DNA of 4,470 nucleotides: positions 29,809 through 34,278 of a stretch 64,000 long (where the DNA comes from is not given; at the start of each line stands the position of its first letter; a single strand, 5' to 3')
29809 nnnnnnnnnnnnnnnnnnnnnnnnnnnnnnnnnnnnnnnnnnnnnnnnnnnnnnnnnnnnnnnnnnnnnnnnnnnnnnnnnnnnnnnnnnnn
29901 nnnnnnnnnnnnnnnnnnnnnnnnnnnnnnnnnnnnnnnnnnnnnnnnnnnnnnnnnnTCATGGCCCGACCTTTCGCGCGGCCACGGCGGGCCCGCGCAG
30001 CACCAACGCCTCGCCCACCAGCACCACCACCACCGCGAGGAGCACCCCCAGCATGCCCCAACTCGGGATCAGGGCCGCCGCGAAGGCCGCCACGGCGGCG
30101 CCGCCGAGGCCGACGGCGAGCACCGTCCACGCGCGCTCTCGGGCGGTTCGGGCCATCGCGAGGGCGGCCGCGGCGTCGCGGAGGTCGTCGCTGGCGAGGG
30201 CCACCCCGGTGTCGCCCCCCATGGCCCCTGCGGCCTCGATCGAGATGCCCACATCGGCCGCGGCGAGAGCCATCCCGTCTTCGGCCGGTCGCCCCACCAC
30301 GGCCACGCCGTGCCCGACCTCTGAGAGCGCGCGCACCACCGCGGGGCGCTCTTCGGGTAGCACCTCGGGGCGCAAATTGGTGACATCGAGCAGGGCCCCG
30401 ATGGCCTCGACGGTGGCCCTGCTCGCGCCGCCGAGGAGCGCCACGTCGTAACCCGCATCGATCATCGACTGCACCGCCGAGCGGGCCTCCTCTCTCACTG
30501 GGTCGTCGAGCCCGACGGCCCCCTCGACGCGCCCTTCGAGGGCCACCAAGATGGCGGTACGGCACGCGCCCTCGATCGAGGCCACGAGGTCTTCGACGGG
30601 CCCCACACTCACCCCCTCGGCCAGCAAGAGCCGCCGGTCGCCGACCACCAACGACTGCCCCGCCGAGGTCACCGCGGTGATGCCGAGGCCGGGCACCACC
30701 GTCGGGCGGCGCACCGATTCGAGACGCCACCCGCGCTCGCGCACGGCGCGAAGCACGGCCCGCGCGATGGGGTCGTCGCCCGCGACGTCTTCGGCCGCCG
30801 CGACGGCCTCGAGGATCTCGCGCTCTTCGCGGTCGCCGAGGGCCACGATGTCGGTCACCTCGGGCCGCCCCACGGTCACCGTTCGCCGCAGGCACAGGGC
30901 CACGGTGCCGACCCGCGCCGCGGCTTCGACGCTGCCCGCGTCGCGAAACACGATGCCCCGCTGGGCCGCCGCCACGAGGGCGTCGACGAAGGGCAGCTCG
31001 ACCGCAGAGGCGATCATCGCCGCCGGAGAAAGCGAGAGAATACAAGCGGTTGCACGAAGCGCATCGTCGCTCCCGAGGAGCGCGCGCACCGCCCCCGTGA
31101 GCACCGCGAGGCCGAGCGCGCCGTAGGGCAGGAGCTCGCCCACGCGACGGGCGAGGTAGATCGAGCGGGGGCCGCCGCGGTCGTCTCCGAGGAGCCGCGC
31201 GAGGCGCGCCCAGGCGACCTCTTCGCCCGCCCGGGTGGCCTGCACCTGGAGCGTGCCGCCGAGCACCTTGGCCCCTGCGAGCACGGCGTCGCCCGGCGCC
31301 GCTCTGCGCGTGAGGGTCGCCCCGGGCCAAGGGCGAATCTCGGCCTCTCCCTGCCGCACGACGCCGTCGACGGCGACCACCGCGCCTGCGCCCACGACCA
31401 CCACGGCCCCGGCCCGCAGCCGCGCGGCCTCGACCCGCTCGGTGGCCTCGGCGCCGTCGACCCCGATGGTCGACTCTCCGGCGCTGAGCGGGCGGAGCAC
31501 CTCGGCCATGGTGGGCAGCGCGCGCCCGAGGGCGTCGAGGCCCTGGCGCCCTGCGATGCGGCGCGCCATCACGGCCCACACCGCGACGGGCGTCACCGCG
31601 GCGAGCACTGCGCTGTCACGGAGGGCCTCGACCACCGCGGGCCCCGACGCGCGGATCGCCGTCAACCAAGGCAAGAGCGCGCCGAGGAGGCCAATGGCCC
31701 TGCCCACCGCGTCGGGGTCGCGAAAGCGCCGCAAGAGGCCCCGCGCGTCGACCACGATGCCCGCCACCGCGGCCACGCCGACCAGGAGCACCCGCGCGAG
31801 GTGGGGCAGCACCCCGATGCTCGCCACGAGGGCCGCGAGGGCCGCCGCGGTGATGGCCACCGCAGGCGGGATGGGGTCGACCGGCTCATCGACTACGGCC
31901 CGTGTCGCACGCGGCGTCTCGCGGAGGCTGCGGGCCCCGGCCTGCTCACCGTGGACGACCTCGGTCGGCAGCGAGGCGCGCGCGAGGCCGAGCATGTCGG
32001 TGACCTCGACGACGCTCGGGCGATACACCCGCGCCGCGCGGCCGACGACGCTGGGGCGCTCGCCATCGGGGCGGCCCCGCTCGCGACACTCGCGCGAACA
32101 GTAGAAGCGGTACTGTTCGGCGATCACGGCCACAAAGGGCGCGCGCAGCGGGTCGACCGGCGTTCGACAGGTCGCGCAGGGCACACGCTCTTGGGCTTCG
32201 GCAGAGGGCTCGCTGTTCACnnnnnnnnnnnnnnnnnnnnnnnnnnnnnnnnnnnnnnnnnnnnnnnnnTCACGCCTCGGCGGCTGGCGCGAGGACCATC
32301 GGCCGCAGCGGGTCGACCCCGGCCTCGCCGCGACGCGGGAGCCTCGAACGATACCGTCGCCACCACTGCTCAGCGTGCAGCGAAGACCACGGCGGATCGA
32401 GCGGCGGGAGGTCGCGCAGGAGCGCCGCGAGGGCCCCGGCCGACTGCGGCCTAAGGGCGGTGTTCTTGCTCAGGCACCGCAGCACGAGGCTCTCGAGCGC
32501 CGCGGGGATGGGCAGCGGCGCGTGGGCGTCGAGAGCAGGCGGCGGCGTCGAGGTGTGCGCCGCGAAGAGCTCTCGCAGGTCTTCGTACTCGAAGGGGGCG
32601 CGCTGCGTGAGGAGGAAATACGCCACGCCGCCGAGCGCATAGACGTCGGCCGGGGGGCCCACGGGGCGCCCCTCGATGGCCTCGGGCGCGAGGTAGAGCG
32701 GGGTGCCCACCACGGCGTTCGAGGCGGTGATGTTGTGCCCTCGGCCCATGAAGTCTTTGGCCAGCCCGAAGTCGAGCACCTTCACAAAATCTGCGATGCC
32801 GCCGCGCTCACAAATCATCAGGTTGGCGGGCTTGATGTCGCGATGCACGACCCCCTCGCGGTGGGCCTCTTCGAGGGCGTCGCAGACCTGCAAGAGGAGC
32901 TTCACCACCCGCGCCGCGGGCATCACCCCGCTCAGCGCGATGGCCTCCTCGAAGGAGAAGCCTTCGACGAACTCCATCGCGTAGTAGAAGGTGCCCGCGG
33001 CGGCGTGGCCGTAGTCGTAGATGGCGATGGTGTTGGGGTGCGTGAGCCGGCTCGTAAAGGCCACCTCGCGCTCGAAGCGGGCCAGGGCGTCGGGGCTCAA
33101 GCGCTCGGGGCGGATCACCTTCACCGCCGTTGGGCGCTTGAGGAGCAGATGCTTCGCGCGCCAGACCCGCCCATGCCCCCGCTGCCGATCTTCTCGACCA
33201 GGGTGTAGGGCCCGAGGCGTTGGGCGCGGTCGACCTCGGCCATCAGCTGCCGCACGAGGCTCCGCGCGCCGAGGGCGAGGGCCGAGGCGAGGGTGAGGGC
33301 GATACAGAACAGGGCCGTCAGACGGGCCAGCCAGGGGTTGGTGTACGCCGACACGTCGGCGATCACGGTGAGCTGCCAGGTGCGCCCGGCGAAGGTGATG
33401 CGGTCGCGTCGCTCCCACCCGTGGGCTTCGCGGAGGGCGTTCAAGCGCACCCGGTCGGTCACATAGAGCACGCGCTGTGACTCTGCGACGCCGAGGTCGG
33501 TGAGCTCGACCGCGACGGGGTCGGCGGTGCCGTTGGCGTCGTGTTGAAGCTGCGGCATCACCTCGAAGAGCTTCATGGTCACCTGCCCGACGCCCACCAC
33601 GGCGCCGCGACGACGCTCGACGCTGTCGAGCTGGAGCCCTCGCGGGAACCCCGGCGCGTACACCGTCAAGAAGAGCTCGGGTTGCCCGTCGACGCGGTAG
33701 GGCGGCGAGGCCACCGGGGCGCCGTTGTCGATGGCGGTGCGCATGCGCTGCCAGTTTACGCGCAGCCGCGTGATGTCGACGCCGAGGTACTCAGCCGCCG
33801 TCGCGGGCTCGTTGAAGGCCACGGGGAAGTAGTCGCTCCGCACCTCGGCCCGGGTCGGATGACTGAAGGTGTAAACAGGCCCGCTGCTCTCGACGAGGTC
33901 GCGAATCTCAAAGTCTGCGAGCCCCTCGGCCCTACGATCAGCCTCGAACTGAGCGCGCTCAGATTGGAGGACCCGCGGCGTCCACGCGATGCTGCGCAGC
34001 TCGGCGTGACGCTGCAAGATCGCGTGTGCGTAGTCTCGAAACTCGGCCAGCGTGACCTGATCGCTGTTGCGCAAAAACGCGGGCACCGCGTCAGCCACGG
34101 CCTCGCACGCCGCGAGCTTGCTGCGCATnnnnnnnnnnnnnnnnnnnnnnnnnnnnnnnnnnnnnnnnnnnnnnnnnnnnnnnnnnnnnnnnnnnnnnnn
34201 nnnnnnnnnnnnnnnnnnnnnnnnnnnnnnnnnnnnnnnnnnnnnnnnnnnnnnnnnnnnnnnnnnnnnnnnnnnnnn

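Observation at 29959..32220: P1B-type ATPase homologue with all catalytic and transport motifs degenerate (a likely pseudo-ATPase) and a TRASH-like N-terminus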

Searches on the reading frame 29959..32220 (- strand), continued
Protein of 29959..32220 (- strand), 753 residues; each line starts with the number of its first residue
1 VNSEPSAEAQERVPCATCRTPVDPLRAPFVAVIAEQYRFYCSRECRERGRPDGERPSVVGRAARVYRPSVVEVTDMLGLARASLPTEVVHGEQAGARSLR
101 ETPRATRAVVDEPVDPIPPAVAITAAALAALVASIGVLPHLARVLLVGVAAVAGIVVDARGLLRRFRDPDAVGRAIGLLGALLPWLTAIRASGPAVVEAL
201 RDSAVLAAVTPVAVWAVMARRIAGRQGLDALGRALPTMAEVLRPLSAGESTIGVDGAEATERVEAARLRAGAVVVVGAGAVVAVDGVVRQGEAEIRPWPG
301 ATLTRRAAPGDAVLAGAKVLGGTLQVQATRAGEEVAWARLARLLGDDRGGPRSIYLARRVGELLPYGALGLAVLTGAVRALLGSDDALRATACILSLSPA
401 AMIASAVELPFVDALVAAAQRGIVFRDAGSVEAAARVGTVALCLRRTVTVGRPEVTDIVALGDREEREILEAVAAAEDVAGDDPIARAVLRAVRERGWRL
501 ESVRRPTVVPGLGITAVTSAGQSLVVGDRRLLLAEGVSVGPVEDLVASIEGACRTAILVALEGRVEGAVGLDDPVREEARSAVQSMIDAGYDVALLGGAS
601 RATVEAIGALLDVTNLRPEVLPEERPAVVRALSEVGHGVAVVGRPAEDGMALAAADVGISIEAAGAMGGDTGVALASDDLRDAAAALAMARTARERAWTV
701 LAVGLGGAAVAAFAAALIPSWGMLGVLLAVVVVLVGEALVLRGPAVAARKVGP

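Call 73: list_cluster_members(proteins=[P0001, P0002, P0012, P0028, P0029, P0036, P0039, P0040, P0032, P0037])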
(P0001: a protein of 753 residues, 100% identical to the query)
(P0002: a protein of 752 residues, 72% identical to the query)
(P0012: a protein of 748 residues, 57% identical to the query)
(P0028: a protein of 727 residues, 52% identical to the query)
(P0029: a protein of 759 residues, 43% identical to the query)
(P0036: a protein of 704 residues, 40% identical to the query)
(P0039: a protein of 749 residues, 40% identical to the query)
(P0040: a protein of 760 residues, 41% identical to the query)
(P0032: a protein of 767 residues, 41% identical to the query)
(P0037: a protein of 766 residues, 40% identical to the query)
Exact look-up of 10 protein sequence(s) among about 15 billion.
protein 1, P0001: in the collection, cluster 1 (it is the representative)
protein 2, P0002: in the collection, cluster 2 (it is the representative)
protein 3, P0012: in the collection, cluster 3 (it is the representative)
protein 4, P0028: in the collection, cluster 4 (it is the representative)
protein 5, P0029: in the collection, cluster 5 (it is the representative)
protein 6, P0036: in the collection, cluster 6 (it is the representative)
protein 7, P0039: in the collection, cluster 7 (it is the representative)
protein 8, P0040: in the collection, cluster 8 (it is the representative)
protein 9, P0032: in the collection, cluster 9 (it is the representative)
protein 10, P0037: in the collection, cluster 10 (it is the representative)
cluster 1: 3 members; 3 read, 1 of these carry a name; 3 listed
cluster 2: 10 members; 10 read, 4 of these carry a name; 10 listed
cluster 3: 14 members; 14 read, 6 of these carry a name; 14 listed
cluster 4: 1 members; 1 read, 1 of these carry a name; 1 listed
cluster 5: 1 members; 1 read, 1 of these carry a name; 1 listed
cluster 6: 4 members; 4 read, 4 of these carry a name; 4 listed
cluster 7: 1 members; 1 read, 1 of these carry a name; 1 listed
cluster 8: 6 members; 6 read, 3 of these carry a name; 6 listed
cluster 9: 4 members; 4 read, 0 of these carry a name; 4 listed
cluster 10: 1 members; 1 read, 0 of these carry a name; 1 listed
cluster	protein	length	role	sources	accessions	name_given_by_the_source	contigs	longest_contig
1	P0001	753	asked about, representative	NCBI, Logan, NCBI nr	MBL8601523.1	MAG: cation-translocating P-type ATPase [Myxococcales bacterium] | cation-translocating P-type ATPase [Myxococcales bacterium]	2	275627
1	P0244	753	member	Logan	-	-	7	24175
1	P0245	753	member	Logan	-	-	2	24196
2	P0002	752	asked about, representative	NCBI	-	-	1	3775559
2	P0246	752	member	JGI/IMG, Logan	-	cation transport ATPase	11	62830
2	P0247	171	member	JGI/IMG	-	hypothetical protein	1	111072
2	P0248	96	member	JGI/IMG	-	hypothetical protein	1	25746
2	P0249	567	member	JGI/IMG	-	cation transport ATPase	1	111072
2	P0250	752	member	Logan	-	-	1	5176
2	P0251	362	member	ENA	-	-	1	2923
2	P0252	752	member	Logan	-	-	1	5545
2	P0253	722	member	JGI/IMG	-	-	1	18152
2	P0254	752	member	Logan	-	-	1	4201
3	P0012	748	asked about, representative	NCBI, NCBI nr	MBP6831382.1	MAG: cation-translocating P-type ATPase [Deltaproteobacteria bacterium] | cation-translocating P-type ATPase [Deltaproteobacteria bacterium]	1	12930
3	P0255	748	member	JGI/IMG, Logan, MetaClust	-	\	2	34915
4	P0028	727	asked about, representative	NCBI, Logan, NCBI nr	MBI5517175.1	MAG: cation-translocating P-type ATPase [Deltaproteobacteria bacterium] | cation-translocating P-type ATPase [Deltaproteobacteria bacterium]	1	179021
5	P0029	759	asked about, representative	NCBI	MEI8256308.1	MAG: HAD-IC family P-type ATPase [Deltaproteobacteria bacterium]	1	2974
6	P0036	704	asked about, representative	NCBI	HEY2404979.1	MAG TPA: HAD-IC family P-type ATPase, partial [Polyangiaceae bacterium]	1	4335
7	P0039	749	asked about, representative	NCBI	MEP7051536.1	MAG: HAD family hydrolase [Pseudomonadota bacterium]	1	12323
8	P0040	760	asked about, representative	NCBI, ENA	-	-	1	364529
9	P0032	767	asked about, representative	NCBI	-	-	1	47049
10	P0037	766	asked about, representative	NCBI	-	-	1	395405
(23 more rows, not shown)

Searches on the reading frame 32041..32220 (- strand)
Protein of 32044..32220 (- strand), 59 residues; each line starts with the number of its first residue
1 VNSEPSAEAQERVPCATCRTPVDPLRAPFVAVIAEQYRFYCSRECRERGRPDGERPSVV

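Call 33: search_protein_families(library=pfam, proteins=[window:32044-32220:-], max_evalue=10)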
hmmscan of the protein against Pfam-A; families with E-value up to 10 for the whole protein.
seq(59 aa): 2 families
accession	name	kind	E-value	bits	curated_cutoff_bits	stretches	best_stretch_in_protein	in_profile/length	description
PF24461.1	DUF7576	-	0.00011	22.4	27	1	9-48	14-57/60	Family of unknown function (DUF7576)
PF01753.24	zf-MYND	-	0.0065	16.9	22.7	1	9-50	8-32/39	MYND finger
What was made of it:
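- On TRASH / YHS / zf-FCS zinc-finger superfamily: Pfam hits are below threshold for the window protein; one relative reaches the 27.0-bit cutoff for DUF7576 (call 33).
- Closest known: TRASH domain superfamily. Different: Pfam scores are below the gathering thresholds for the window protein (22.4 against 27 bits for DUF7576, call 33).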

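Call 82: predict_structure(alignment_id=A4)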
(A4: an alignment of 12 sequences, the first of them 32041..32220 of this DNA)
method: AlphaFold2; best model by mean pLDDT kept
length: 60 residues; sequences in the alignment: 12
mean_pLDDT: 76.5   pTM: 0.54
mean pLDDT of the five models: 76.5, 75.5, 74.5, 73.7, 72.6
residues with pLDDT >= 90: 11; 70-90: 29; 50-70: 18; < 50: 2
segments of 3 or more residues with pLDDT < 50: none
pLDDT, mean of each block of 10 residues (from residue 1): 55 88 84 89 87 56
secondary structure, 60 per line:
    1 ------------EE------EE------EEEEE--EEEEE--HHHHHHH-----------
elements in order: E29-33 E36-40 H43-49

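Call 84: fold_search(model_id=the predicted structure, library=pdb)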
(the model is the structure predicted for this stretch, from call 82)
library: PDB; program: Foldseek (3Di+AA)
matches with E <= 10: 109; with E <= 0.001: 0
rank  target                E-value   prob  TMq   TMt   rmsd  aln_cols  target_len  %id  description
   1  2das_MODEL_1_A        3.3e-01  0.69  0.45  0.44   3.9        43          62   16  Solution structure of TRASH domain of zinc finger MYM-type protein 5 (released 2006-06-14)
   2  9qf4_BV               3.8e-01  0.69  0.47  0.45   3.0        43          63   28  Structure of P. furiosus 70S ribosome grown at 95 degC (released 2025-11-05)
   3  8hku_L24E             5.1e-01  0.69  0.44  0.48   2.1        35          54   23  Cryo-EM Structures and Translocation Mechanism of Crenarchaeota Ribosome (released 2023-08-16)
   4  4v4n_AV               5.5e-01  0.57  0.46  0.43   2.1        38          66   26  Structure of the Methanococcus jannaschii ribosome-SecYEBeta channel complex (released 2014-07-09)
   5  8rl2_CI               6.3e-01  0.77  0.50  0.23   2.0        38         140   18  Human pre-60S - State 5 (released 2025-01-15)
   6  6skf_BY               7.3e-01  0.57  0.46  0.45   2.2        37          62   22  Cryo-EM Structure of T. kodakarensis 70S ribosome (released 2020-07-29)
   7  8fkp_SV               8.4e-01  0.63  0.48  0.23   2.1        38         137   18  Human nucleolar pre-60S ribosomal subunit (State A1) (released 2023-07-12)
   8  9e6q_AW               9.0e-01  0.63  0.45  0.48   2.0        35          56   23  Cryo-EM structure of the Pyrobaculum calidifontis 50S ribosomal subunit in complex with Dri (released 2024-11-20)
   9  9znf_AT               9.0e-01  0.63  0.48  0.48   2.2        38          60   21  Cryo-EM structure of the Methanosarcina acetivorans 70S ribosome in complex with SriA and SriB (released 2026-01-28)
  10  4v9f_U                9.0e-01  0.57  0.48  0.51   2.1        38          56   21  The re-refined crystal structure of the Haloarcula marismortui large ribosomal subunit at 2.4 Angstrom resolution: mor (released 2014-07-09)
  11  1ffk_R                9.0e-01  0.47  0.44  0.49   2.2        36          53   22  CRYSTAL STRUCTURE OF THE LARGE RIBOSOMAL SUBUNIT FROM HALOARCULA MARISMORTUI AT 2.4 ANGSTROM RESOLUTION (released 2000-08-14)
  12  8fl2_SV               1.0e+00  0.63  0.50  0.23   2.0        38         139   18  Human nuclear pre-60S ribosomal subunit (State I1) (released 2023-07-12)
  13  7nac_u                1.1e+00  0.66  0.50  0.23   1.7        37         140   19  State E2 nucleolar 60S ribosomal biogenesis intermediate - Composite model (released 2022-11-09)
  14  7u0h_u                1.1e+00  0.63  0.49  0.23   1.8        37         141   19  State NE1 nucleolar 60S ribosome biogenesis intermediate - Overall model (released 2022-12-14)
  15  4adx_U                1.1e+00  0.44  0.45  0.50   2.2        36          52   22  The Cryo-EM Structure of the Archaeal 50S Ribosomal Subunit in Complex with Initiation Factor 6 (released 2012-02-08)
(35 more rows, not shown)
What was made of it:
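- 32074..32184 (-): N-terminal Cys4 TRASH/YHS-type zinc finger (residues 13-49; C15, C18, C41, C45; family consensus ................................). Foldseek top hits are TRASH domain 2das and L24e (call 84).
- On TRASH / YHS / zf-FCS zinc-finger superfamily: Foldseek top hits are TRASH 2das and L24e, but with E >= 0.33 (call 84).
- Closest known: TRASH domain superfamily. Same: Top Foldseek hits are 2das, then L24e/Rlp24, at about 2 A over 35-38 residues (call 84).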

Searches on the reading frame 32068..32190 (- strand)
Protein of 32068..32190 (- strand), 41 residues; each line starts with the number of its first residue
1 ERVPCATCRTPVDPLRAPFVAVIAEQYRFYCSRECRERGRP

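Call 64: find_homologous_proteins(query=A3, max_evalue=0.001)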
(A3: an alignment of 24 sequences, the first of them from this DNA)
Query A3 (24 sequences) (41 aa, profile of the alignment): 11 proteins with E <= 0.001 among 144 candidates.
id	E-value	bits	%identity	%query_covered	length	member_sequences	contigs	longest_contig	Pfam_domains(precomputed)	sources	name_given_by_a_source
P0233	4.6e-15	73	79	95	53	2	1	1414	-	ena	-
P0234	3.9e-13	67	46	90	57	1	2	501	-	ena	-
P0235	1.9e-12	64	44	78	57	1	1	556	-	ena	-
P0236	9.1e-12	62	46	85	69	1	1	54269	-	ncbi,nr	ncbi:MAG: hypothetical protein KF729_27820, partial [Sandaracinaceae bacterium]|nr:hypothetical prot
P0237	1.0e-11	62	34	78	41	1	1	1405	-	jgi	jgi:Cu+-exporting ATPase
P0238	2.5e-8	51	55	93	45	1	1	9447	-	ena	-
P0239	3.9e-8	51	50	88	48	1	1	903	PF04945.20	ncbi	-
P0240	1.0e-6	46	55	76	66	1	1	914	-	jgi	jgi:YHS domain-containing protein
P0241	6.0e-6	44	52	66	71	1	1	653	PF01042.27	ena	-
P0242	1.1e-5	43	53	73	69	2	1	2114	-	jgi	jgi:YHS domain-containing protein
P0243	3.1e-5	41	50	73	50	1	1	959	-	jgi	-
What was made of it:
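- Tried and rejected: Finger-only database search: it returned only short fragments (call 64).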

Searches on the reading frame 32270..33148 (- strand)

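Call 24: search_protein_families(library=pfam, proteins=[window:32270-33148:-], max_evalue=0.001)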
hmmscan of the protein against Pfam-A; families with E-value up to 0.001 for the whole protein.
window:32270-33148:- (292 aa): 3 families
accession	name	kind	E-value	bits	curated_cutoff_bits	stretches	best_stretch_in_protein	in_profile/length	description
PF00069.31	Pkinase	-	1.6e-40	139.6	31.7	1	5-238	25-256/263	Protein kinase domain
PF07714.23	PK_Tyr_Ser-Thr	-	2.7e-20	73.2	23.1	1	6-235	30-250/258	Protein tyrosine and serine/threonine kinase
PF03109.22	ABC1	-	5e-05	23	22.9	1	57-133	146-217/244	ABC1 atypical kinase-like domain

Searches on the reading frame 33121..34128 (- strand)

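Call 24: search_protein_families(library=pfam, proteins=[window:33121-34128:-], max_evalue=0.001)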
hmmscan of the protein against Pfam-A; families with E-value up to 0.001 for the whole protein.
window:33121-34128:- (335 aa): 1 family
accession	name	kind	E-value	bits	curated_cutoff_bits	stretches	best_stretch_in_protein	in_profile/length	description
PF03924.19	CHASE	-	1.9e-28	99.9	25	1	23-222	1-189/189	CHASE domain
